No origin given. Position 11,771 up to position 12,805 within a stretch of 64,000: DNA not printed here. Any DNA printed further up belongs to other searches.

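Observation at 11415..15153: GNAT acetyltransferase, a GNAT-HAD-Nudix-like tri-domain fusion, and a stand-alone N-acetyl-sugar amidotransferase form a compact locus outside any glycan cluster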

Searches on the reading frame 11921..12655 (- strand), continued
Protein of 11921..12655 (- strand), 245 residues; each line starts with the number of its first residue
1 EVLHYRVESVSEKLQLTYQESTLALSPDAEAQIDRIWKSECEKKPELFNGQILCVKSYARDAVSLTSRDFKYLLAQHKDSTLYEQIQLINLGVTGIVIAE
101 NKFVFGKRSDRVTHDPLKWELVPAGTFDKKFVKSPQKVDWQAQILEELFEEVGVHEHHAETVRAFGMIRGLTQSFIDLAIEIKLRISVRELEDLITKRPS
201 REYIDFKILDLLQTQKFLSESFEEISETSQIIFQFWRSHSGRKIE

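Call 51: fold_search(model_id=the predicted structure, library=pdb)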
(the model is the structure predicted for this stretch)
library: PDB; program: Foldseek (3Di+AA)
matches with E <= 10: 746; with E <= 0.001: 170
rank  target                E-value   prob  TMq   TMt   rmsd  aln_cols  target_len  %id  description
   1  5r50                  1.4e-14  1.00  0.75  0.64   5.2       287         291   13  PanDDA analysis group deposition -- Crystal Structure of human NUDT22 in complex with N13371a (released 2020-07-01)
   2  5lf9                  3.6e-14  1.00  0.75  0.66   5.3       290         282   13  Crystal structure of human NUDT22 (released 2017-08-02)
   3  5lor_A                7.9e-14  1.00  0.71  0.61   5.6       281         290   14  human NUDT22 (released 2017-08-16)
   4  5lor_B                1.0e-13  1.00  0.70  0.60   5.4       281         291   15  human NUDT22 (released 2017-08-16)
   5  5lou_B                1.4e-13  1.00  0.71  0.59   5.0       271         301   14  human NUDT22 (released 2017-09-13)
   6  5lou_A                2.3e-13  1.00  0.71  0.62   4.9       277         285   14  human NUDT22 (released 2017-09-13)
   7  3dup_A                1.6e-06  1.00  0.44  0.39  10.1       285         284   14  Crystal structure of mutt/nudix family hydrolase from rhodospirillum rubrum atcc 11170 (released 2008-09-02)
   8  5lf8                  3.0e-06  1.00  0.43  0.42   8.4       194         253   16  Human Nucleoside diphosphate-linked moiety X motif 17 (NUDT17) (released 2017-08-16)
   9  2fkb_C                3.4e-06  1.00  0.50  0.70   4.9       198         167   10  Crystal structure of a putative enzyme (possible Nudix hydrolase) from Escherichia Coli K12 (released 2006-02-21)
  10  2i6k_B                4.0e-06  1.00  0.57  0.63   4.7       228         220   12  Crystal structure of human type I IPP isomerase complexed with a substrate analog (released 2007-06-05)
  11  2i6k_A                5.5e-06  1.00  0.57  0.62   4.7       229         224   13  Crystal structure of human type I IPP isomerase complexed with a substrate analog (released 2007-06-05)
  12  2r5w_B                6.2e-06  1.00  0.43  0.32   6.0       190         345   14  Crystal structure of a bifunctional NMN adenylyltransferase/ADP ribose pyrophosphatase from Francisella tularensis (released 2008-03-04)
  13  3dup_B                8.4e-06  1.00  0.48  0.43   9.2       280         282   14  Crystal structure of mutt/nudix family hydrolase from rhodospirillum rubrum atcc 11170 (released 2008-09-02)
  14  2o5f_B                1.4e-05  1.00  0.49  0.69   4.4       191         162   12  Crystal Structure of DR0079 from Deinococcus radiodurans at 1.9 Angstrom Resolution (released 2007-12-18)
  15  2b0v                  1.4e-05  1.00  0.39  0.61   5.5       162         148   11  NUDIX hydrolase from Nitrosomonas europaea. (released 2005-09-27)
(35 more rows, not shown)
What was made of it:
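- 11921..12637 (-): Fusion protein, domain 3 (aa 386-624): NUDT22-like two-subdomain Nudix hydrolase, a putative UDP-sugar diphosphatase. Foldseek: NUDT22 at E 1.4e-14 against 1.6e-6 for the next hit (call 51).
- On NUDT22-like UDP-sugar hydrolases: Foldseek E 1.4e-14, TM 0.75 (call 51).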

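Call 52: search_protein_families(library=ncbifam, proteins=[L023:9968-12202:+, L029:9947-12973:+, L007:10691-11791:-, L007:8023-9081:-, L033:8801-9862:-, L033:18699-19778:-, L011:7205-8773:-, L015:10914-11966:+, L010:15486-16589:+, L010:16734-17984:-], max_evalue=1e-8)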
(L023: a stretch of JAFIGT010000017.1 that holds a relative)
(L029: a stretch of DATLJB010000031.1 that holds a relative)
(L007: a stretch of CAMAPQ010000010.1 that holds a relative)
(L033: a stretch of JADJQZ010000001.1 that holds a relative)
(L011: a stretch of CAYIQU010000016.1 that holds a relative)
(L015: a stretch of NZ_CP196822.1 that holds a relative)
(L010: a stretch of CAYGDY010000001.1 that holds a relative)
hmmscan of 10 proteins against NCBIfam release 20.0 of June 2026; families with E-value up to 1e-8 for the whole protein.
L023:9968-12202:+ (745 aa): 2 families
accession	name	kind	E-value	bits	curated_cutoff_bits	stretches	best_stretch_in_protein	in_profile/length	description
TIGR03590.1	PseG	equivalog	2.8e-60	204.3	153.55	1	251-527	3-280/280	UDP-2,4-diacetamido-2,4,6-trideoxy-beta-L-altropyranose hydrolase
TIGR01133.1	murG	equivalog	3.9e-13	49.1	250.25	1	402-583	164-352/353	undecaprenyldiphospho-muramoylpentapeptide beta-N-acetylglucosaminyltransferase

L029:9947-12973:+ (1009 aa): 4 families
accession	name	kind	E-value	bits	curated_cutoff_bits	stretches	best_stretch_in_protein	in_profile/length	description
TIGR03590.1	PseG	equivalog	2.5e-64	217.6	153.55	1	503-790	3-280/280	UDP-2,4-diacetamido-2,4,6-trideoxy-beta-L-altropyranose hydrolase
NF009905.0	PRK13368.1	subfamily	3.3e-12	46.3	255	1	259-384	3-126/243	3-deoxy-manno-octulosonate cytidylyltransferase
NF003952.0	PRK05450.1-5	subfamily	6.4e-12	45.1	193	1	258-377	2-121/250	3-deoxy-manno-octulosonate cytidylyltransferase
NF003950.0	PRK05450.1-3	subfamily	1.6e-09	37.4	234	1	259-374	3-119/248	3-deoxy-manno-octulosonate cytidylyltransferase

L007:10691-11791:- (367 aa): 1 family
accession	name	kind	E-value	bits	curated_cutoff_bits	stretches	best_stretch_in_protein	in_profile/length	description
TIGR03590.1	PseG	equivalog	4.4e-76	256.2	153.55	1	10-308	2-279/280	UDP-2,4-diacetamido-2,4,6-trideoxy-beta-L-altropyranose hydrolase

L007:8023-9081:- (353 aa): 2 families
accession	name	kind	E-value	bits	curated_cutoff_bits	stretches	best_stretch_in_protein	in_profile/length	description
TIGR03569.1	NeuB_NnaB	equivalog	3e-82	276.3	399.65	1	12-344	1-327/329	N-acetylneuraminate synthase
TIGR03586.1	PseI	equivalog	8.4e-79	265.1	340.25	1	12-345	2-326/327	pseudaminic acid synthase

L033:8801-9862:- (354 aa): 2 families
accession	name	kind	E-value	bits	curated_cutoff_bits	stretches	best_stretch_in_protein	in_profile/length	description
TIGR03569.1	NeuB_NnaB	equivalog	2e-88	296.7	399.65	1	13-344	1-326/329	N-acetylneuraminate synthase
TIGR03586.1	PseI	equivalog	1.5e-82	277.4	340.25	1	13-345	2-325/327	pseudaminic acid synthase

L033:18699-19778:- (360 aa): 2 families
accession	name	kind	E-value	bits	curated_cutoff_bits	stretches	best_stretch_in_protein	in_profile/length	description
TIGR03569.1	NeuB_NnaB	equivalog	3.2e-98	328.8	399.65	1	28-353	1-328/329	N-acetylneuraminate synthase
TIGR03586.1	PseI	equivalog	2.3e-76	257.1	340.25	1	28-351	2-324/327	pseudaminic acid synthase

L011:7205-8773:- (523 aa): 3 families
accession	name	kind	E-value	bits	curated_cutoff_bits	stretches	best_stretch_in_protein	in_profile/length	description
TIGR03569.1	NeuB_NnaB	equivalog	5.6e-77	259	399.65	1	183-515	2-328/329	N-acetylneuraminate synthase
TIGR03586.1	PseI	equivalog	1.3e-70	238.1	340.25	1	184-514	4-325/327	pseudaminic acid synthase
NF040503.1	resist_ArsN1a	equivalog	7e-09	35.6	170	0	65-157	53-144/159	arsinothricin resistance N-acetyltransferase ArsN1 family A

L015:10914-11966:+ (351 aa): 2 families
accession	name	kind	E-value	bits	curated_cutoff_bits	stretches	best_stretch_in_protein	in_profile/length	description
TIGR03586.1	PseI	equivalog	1.3e-147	491.2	340.25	1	19-345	1-327/327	pseudaminic acid synthase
TIGR03569.1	NeuB_NnaB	equivalog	7.1e-90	301.4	399.65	1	21-344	2-328/329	N-acetylneuraminate synthase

L010:15486-16589:+ (368 aa): 2 families
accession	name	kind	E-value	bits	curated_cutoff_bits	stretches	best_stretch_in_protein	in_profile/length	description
TIGR03569.1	NeuB_NnaB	equivalog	6.8e-76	255.4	399.65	1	21-351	1-327/329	N-acetylneuraminate synthase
TIGR03586.1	PseI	equivalog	1e-67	228.7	340.25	1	21-352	2-326/327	pseudaminic acid synthase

L010:16734-17984:- (417 aa): 2 families
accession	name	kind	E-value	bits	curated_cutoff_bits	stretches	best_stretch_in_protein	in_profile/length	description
TIGR03586.1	PseI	equivalog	5.7e-96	321.5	340.25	1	41-406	2-327/327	pseudaminic acid synthase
TIGR03569.1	NeuB_NnaB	equivalog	6.1e-64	216.1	399.65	1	41-404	1-327/329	N-acetylneuraminate synthase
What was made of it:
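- The Nitrobacter NeuB neighbour is PseI at 491 bits (call 52).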

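Call 58: search_solved_structures(query=A1, max_evalue=10, show_alignments=4)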
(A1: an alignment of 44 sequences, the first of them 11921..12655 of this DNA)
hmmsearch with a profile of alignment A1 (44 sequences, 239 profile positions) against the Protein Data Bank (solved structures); distinct sequences matched with E-value up to 10: 9.
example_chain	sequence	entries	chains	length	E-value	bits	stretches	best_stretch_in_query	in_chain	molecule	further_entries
3ees_A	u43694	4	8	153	0.0041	19.6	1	92-156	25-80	Probable pyrophosphohydrolase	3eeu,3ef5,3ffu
2rrk_A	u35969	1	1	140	0.019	17.4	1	92-156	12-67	CTP pyrophosphohydrolase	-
4v14_A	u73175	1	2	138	0.036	16.5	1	92-176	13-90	MUTATOR MUTT PROTEIN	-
5x1x_A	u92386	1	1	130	0.064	15.7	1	92-151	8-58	Mutator mutT protein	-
5zrc_A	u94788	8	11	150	0.33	13.3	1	88-156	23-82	Putative mutator protein MutT2/NUDIX hydrolase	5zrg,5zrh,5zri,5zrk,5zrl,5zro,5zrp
3fcm_A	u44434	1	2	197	0.93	11.9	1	134-237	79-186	Hydrolase, NUDIX family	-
3grn_A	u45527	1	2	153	0.96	11.8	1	99-155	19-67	MutT related protein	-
5lor_A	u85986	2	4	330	1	11.7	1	88-220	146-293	Nucleoside diphosphate-linked moiety X motif 22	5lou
1mut_A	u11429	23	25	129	1.4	11.3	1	101-158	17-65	NUCLEOSIDE TRIPHOSPHATE PYROPHOSPHOHYDROLASE | Mutator mutT protein | 7,8-dihydro-8-oxoguanine-triphosphatase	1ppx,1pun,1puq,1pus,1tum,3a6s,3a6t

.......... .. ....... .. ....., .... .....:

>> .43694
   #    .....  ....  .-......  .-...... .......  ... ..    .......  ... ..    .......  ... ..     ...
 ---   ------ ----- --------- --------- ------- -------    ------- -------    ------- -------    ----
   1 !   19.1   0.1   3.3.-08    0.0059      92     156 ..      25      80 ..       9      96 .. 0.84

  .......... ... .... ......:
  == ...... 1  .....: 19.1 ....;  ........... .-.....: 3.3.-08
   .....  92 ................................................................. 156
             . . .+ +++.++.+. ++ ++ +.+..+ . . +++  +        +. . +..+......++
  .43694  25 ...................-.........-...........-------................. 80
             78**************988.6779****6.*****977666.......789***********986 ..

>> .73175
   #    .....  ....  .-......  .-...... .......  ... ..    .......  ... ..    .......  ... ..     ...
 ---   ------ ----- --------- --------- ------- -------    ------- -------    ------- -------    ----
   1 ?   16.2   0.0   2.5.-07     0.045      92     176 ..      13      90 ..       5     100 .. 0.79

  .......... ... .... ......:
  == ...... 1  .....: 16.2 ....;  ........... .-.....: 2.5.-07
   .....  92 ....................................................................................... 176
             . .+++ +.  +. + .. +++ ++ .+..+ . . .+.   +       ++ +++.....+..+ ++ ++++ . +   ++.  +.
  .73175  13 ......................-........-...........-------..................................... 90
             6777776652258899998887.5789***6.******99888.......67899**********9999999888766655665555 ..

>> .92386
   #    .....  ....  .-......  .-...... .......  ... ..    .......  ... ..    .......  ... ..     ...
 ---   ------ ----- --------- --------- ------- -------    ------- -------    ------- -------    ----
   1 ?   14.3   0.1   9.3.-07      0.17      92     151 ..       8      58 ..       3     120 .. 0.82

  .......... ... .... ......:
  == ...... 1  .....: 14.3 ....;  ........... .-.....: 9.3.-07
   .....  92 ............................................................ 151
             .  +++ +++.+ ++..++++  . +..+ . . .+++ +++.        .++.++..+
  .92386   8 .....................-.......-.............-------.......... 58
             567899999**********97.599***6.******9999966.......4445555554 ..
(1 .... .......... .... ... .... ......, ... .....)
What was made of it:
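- On NUDT22-like UDP-sugar hydrolases: The family profile hits 5lor_A at E = 1 (11.7 bits) in a collinear region (call 58).
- Closest known: Human NUDT22. Different: Sequence profiles barely connect the two (E = 1; call 58).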

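Call 64: search_protein_families(library=pfam, proteins=[L039:2129-3139:+, L002:7569-8903:+, L031:13399-14580:+, L031:5578-7446:+, L031:10677-12302:+, L020:9012-9839:-, L020:6891-8180:+, L015:8509-9327:+, L015:12207-13856:-, L010:11480-12346:+], max_evalue=0.001)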
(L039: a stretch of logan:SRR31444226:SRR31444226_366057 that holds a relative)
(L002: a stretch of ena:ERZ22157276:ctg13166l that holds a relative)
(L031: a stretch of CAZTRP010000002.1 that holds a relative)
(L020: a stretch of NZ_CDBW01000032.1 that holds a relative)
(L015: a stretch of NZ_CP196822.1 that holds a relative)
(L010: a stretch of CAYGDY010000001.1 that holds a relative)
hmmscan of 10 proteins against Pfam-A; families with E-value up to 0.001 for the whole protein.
L039:2129-3139:+ (337 aa): 1 family
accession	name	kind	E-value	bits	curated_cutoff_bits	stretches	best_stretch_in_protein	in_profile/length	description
PF00924.24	MS_channel_2nd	-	1.4e-16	60.7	20.2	1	187-255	1-67/68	Mechanosensitive ion channel, beta-domain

L002:7569-8903:+ (444 aa): 1 family
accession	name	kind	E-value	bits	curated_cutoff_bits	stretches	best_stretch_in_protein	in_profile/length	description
PF02350.25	Epimerase_2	-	9.9e-05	21.8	30.6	0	211-366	197-345/347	UDP-N-acetylglucosamine 2-epimerase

L031:13399-14580:+ (394 aa): 0 families

L031:5578-7446:+ (623 aa): 0 families

L031:10677-12302:+ (542 aa): 1 family
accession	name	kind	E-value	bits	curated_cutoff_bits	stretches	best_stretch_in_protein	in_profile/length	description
PF05159.20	Capsule_synth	-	5.9e-06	26.4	20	1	328-461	147-276/310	Capsule polysaccharide biosynthesis protein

L020:9012-9839:- (276 aa): 7 families
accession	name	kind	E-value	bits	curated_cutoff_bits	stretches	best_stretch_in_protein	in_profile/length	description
PF13847.12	Methyltransf_31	-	1.2e-16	61.2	27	1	56-167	4-113/145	Methyltransferase domain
PF13649.12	Methyltransf_25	-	7.7e-13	49.4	27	1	59-159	1-97/97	Methyltransferase domain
PF13489.12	Methyltransf_23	-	2.8e-10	40.6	27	1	41-209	8-159/164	Methyltransferase domain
PF08242.18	Methyltransf_12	-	3.2e-10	41.1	30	1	60-160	1-97/98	Methyltransferase domain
PF08241.18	Methyltransf_11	-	2e-09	38.4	21.2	1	60-162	1-94/95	Methyltransferase domain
PF03848.20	TehB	-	1.1e-08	35.2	20.4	1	57-165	32-134/193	Tellurite resistance protein TehB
PF01739.24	CheR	-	0.00024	21.1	27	0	98-163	109-173/195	CheR methyltransferase, SAM binding domain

L020:6891-8180:+ (430 aa): 1 family
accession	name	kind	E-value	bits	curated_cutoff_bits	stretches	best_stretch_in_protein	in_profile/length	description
PF00202.27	Aminotran_3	-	2.5e-52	178.4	30.5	1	39-380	9-375/403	Aminotransferase class-III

L015:8509-9327:+ (273 aa): 6 families
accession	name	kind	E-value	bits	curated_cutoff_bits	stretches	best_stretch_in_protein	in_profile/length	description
PF13847.12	Methyltransf_31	-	5.7e-14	52.5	27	1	54-165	6-113/145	Methyltransferase domain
PF13649.12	Methyltransf_25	-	1.3e-12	48.7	27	1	55-157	1-97/97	Methyltransferase domain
PF08242.18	Methyltransf_12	-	4.2e-11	43.9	30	1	56-159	1-98/98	Methyltransferase domain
PF08241.18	Methyltransf_11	-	1.9e-09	38.5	21.2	1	56-160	1-94/95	Methyltransferase domain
PF13489.12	Methyltransf_23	-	2.3e-07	31.1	27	1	41-209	14-161/164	Methyltransferase domain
PF05175.20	MTS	-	1.4e-06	28.5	23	1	53-171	33-148/170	Methyltransferase small domain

L015:12207-13856:- (550 aa): 0 families

L010:11480-12346:+ (289 aa): 8 families
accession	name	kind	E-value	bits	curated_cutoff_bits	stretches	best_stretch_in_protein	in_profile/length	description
PF13847.12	Methyltransf_31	-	3.3e-18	66.2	27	1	70-180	5-113/145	Methyltransferase domain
PF13649.12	Methyltransf_25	-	1.2e-15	58.4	27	1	72-172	1-97/97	Methyltransferase domain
PF08242.18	Methyltransf_12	-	1.6e-13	51.6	30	1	73-174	1-98/98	Methyltransferase domain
PF08241.18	Methyltransf_11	-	1.2e-12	48.7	21.2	1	73-175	1-94/95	Methyltransferase domain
PF13489.12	Methyltransf_23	-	2e-10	41.1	27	1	60-222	12-159/164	Methyltransferase domain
PF01209.24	Ubie_methyltran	-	7.3e-07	29.2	20.1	1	51-190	31-165/233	ubiE/COQ5 methyltransferase family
PF05175.20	MTS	-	2.2e-06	27.9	23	1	68-186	31-148/170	Methyltransferase small domain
PF01739.24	CheR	-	6.7e-06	26.1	27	0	120-177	118-174/195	CheR methyltransferase, SAM binding domain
